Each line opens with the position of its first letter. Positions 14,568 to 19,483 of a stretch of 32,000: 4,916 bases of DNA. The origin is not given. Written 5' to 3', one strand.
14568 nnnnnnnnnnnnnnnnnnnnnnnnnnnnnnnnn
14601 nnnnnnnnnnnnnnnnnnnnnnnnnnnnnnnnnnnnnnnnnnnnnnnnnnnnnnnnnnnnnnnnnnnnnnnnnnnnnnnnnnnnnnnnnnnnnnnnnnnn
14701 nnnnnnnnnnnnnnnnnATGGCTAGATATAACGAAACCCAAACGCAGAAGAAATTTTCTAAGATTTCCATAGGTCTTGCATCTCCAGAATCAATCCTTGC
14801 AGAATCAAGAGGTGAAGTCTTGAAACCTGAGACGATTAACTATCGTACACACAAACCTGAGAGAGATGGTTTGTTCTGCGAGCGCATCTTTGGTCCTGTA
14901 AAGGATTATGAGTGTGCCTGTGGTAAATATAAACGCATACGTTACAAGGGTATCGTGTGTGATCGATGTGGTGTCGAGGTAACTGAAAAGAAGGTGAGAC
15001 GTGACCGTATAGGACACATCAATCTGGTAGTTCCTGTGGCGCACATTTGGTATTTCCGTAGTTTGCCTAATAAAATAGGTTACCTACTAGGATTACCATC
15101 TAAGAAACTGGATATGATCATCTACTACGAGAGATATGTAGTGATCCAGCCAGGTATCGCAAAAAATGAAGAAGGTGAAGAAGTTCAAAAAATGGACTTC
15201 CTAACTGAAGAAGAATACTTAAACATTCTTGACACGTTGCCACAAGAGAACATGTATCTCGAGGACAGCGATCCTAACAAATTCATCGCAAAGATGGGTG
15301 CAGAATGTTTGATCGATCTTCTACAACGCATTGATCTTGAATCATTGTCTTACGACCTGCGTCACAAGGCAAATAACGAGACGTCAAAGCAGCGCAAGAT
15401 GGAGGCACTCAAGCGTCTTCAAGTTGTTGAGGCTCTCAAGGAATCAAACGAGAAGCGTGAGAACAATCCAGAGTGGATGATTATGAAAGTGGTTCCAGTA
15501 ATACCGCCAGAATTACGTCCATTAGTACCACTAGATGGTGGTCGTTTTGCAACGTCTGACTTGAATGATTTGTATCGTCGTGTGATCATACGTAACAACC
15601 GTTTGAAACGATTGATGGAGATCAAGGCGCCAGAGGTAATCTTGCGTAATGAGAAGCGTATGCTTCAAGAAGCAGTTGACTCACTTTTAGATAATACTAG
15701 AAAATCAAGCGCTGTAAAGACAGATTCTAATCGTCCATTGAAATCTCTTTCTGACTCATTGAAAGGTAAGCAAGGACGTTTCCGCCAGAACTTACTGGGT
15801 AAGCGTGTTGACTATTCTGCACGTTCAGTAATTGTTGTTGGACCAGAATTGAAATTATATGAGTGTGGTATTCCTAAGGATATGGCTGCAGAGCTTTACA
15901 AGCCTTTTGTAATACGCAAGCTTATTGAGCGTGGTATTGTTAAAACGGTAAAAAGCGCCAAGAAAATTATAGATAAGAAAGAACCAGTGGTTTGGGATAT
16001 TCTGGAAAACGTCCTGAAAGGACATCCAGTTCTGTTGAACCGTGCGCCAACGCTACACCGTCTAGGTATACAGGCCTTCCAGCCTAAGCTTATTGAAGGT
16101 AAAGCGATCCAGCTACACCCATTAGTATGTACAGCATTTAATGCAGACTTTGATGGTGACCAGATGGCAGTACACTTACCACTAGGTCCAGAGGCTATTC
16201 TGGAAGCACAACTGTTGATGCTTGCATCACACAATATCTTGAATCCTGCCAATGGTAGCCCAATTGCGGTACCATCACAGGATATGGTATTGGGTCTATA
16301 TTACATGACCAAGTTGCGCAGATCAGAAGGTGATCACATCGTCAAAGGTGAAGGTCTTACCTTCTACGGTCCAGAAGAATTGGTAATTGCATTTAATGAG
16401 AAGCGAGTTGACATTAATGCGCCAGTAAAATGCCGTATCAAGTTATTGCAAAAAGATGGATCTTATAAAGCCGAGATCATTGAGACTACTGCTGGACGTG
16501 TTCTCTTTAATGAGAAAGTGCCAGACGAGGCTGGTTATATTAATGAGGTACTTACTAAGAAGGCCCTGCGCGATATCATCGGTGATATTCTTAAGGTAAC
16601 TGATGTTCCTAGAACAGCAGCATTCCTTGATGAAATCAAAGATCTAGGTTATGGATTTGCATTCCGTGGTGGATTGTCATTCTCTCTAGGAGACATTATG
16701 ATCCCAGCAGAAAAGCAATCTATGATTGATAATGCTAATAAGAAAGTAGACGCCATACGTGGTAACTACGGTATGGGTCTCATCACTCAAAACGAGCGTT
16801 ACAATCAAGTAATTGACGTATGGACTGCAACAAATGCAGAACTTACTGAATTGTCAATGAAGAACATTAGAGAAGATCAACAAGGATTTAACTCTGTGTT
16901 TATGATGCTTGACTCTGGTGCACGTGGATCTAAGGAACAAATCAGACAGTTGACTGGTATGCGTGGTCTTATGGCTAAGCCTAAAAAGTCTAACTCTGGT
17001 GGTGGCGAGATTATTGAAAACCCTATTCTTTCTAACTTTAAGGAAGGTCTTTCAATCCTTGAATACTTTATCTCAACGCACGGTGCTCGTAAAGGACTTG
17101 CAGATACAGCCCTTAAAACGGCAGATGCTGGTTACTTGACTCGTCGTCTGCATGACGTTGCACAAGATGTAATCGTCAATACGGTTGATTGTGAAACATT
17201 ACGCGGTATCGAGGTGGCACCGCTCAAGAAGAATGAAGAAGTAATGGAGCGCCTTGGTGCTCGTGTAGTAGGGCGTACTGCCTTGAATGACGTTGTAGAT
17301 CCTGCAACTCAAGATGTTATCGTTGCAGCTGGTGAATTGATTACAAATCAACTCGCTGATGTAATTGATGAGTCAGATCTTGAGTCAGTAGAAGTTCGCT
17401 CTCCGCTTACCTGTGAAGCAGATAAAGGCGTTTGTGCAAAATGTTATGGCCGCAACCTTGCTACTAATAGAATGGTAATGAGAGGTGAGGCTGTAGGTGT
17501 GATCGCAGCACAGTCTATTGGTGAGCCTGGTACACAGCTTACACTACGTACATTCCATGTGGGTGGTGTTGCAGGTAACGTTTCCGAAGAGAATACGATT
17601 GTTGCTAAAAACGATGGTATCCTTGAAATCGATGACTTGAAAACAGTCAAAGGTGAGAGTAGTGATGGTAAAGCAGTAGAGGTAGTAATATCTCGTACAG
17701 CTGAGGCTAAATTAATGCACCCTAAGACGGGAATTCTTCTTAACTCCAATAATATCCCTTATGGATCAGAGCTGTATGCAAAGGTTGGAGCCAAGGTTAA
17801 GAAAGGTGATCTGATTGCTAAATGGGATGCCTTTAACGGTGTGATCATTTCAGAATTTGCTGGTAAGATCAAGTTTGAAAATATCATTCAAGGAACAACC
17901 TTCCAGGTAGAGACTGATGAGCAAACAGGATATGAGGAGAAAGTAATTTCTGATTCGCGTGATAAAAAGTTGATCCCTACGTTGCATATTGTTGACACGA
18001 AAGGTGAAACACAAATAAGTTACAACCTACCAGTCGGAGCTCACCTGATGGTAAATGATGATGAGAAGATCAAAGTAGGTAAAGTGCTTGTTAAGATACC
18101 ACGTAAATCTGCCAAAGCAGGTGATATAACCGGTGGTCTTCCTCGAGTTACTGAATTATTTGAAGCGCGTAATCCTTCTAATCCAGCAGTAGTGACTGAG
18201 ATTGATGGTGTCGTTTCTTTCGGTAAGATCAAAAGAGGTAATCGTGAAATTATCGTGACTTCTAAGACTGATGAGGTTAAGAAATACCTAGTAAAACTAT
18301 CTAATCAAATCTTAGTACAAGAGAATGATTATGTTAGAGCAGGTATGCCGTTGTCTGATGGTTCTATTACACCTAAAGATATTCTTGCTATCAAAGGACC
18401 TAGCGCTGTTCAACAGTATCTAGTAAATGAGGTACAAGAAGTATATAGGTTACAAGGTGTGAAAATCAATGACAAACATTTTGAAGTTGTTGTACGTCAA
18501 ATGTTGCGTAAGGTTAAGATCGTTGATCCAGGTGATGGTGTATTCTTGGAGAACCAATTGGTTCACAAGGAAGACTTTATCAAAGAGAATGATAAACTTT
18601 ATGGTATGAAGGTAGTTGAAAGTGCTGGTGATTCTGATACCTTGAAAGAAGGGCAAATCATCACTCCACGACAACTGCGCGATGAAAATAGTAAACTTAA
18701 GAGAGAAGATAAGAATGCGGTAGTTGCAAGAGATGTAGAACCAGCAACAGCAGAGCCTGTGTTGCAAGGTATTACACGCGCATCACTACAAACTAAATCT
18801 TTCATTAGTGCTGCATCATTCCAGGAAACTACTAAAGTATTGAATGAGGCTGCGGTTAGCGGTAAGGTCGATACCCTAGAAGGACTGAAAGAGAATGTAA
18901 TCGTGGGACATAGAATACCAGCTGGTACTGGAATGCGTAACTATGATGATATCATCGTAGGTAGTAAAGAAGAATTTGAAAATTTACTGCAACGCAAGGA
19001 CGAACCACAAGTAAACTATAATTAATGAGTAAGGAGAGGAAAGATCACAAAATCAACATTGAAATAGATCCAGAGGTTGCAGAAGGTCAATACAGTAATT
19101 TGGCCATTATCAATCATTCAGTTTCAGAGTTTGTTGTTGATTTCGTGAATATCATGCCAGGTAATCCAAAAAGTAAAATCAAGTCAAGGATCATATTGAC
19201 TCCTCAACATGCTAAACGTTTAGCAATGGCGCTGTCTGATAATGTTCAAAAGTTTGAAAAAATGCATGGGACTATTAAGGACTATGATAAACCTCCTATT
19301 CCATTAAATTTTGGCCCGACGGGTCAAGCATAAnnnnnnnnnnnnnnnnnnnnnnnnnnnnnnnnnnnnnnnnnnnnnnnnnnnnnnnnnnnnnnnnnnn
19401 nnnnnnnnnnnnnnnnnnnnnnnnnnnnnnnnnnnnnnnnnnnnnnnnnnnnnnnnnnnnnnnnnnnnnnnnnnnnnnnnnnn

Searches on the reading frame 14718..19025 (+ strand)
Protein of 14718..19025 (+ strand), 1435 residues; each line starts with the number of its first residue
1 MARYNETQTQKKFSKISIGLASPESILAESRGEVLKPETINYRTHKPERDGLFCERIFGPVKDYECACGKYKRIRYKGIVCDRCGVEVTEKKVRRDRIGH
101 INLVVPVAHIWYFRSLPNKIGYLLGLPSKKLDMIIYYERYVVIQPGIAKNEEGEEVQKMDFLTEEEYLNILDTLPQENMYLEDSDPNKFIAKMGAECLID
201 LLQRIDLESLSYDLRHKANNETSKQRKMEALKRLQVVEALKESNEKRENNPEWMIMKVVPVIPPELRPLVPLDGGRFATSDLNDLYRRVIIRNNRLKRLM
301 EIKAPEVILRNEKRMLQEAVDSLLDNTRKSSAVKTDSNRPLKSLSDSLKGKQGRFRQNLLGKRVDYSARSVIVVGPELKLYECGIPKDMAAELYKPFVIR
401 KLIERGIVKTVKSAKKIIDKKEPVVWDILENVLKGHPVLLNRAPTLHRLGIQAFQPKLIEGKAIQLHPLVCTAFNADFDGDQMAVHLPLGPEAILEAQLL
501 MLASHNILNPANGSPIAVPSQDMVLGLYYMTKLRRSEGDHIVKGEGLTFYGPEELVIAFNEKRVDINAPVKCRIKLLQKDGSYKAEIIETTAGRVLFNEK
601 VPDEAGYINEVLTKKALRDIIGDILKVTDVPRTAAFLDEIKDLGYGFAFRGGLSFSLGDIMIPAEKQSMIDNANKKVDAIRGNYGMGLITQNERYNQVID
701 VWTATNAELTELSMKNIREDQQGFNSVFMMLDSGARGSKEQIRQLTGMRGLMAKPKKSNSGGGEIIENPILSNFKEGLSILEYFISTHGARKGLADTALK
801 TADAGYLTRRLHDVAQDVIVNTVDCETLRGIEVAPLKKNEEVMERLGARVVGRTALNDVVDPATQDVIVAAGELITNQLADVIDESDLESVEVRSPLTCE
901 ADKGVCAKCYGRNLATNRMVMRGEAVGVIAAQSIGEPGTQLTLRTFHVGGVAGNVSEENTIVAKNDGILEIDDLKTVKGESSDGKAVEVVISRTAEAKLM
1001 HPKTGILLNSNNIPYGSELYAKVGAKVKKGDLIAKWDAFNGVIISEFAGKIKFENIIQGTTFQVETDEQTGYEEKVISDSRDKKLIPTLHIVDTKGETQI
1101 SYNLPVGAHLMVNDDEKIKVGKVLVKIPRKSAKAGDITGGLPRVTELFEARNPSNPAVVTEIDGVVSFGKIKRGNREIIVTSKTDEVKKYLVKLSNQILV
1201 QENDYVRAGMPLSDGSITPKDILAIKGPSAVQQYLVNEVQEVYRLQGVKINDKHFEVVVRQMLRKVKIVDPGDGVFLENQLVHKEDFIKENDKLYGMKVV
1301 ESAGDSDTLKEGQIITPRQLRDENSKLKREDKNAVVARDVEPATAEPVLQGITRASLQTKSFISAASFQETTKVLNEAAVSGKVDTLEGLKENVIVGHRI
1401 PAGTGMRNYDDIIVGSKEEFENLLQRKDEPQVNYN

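Call 14: find_encoding_contigs(protein=window:14718-19025:+, flank=10000, max_places=4)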
Protein window:14718-19025:+ (1435 aa): no gene with exactly this product is on record in the collection.

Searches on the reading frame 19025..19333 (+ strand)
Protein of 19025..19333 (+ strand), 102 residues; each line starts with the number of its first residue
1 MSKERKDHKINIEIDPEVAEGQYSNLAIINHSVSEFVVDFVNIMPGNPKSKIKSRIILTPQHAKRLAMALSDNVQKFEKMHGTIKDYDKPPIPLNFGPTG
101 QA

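Call 13: find_encoding_contigs(protein=window:19025-19333:+, flank=10000, max_places=4)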
Protein window:19025-19333:+ (102 aa): no gene with exactly this product is on record in the collection.
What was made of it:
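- Tried and rejected: Exact look-up of the DUF3467 protein and of RpoC found nothing on record (calls 13, 14).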

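Call 32: search_protein_families(library=pfam, proteins=[window:19025-19333:+], max_evalue=0.00001)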
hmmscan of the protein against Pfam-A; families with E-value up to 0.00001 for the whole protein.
window:19025-19333:+ (102 aa): 1 family
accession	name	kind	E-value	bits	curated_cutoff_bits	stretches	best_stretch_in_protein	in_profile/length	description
PF11950.13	DUF3467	-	2.1e-31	108.3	25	1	5-85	10-91/92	Protein of unknown function (DUF3467)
